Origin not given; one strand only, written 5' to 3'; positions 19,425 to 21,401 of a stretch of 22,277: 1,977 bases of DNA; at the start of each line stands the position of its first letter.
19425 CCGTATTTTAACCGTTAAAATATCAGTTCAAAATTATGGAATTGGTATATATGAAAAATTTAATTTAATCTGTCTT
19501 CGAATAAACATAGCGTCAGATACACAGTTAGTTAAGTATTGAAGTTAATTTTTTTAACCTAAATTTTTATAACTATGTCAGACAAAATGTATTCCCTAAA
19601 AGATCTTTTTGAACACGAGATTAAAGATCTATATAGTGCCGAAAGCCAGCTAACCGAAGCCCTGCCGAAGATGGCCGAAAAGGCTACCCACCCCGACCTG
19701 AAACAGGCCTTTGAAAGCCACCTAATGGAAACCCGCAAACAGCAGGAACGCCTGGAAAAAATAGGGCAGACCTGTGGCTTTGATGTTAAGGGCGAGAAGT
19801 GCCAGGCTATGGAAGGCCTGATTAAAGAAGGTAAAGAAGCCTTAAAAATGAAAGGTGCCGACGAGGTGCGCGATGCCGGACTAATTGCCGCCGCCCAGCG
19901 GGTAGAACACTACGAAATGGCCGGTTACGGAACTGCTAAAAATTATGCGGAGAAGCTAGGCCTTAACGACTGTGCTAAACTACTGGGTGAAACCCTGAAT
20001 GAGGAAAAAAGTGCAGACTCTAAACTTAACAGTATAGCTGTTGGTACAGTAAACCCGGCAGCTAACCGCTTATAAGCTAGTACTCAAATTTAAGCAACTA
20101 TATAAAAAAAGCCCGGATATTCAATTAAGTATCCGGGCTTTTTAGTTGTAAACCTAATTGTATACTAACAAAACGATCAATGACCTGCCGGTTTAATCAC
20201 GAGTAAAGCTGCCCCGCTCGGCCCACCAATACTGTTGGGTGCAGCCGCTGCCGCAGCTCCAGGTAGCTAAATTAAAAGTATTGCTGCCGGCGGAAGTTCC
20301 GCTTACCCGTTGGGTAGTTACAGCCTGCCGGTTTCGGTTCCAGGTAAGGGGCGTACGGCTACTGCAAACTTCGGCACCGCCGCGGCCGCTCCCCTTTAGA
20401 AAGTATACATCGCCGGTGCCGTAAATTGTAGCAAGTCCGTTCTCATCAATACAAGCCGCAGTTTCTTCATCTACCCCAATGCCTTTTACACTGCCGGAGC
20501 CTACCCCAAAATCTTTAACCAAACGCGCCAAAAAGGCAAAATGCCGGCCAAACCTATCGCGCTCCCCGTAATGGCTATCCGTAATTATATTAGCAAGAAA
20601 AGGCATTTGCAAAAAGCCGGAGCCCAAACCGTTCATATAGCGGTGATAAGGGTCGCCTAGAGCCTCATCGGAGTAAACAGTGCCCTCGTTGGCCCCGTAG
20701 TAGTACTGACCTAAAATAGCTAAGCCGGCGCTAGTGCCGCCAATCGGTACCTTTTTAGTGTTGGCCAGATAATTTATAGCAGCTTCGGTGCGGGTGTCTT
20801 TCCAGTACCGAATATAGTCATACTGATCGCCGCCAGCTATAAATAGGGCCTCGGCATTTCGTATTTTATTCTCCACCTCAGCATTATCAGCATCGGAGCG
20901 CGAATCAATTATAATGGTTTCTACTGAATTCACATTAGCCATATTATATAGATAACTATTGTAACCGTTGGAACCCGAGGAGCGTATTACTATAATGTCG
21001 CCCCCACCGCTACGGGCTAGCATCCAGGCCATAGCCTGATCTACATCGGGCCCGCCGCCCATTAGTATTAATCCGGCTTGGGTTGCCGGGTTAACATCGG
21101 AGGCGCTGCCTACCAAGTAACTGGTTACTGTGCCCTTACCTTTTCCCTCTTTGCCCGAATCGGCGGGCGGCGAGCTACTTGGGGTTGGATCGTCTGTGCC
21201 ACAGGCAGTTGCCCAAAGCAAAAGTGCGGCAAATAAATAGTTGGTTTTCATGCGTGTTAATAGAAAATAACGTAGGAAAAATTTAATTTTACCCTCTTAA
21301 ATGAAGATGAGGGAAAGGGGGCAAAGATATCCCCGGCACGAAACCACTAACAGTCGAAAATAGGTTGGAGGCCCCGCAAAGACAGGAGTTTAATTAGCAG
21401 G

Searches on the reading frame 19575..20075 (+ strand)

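Call 54: search_protein_families(library=pfam, proteins=[window:19575-20075:+])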
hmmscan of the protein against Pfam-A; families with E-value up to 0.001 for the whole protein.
window:19575-20075:+ (166 aa): 1 family
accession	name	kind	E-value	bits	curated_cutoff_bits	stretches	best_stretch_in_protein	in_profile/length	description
PF05974.18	DUF892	-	9.7e-57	191.9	23.7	1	8-163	2-158/159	Domain of unknown function (DUF892)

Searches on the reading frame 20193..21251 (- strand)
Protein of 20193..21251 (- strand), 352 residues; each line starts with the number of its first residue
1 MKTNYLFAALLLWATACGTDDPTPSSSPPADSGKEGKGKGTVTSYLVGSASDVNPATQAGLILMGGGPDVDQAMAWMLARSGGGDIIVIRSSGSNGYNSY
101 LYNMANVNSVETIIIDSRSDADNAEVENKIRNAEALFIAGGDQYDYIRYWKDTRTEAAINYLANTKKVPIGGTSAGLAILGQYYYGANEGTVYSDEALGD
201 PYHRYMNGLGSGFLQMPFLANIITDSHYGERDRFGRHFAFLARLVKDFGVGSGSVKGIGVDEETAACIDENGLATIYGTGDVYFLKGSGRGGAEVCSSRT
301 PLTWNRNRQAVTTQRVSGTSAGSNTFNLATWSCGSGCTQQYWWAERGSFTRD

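Call 54: search_protein_families(library=pfam, proteins=[window:20193-21251:-])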
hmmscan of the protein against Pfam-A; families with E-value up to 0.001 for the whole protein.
window:20193-21251:- (352 aa): 1 family
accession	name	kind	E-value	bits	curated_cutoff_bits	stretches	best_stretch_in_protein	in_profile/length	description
PF03575.23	Peptidase_S51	-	4.8e-09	36.6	23.9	1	118-188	68-137/206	Peptidase family S51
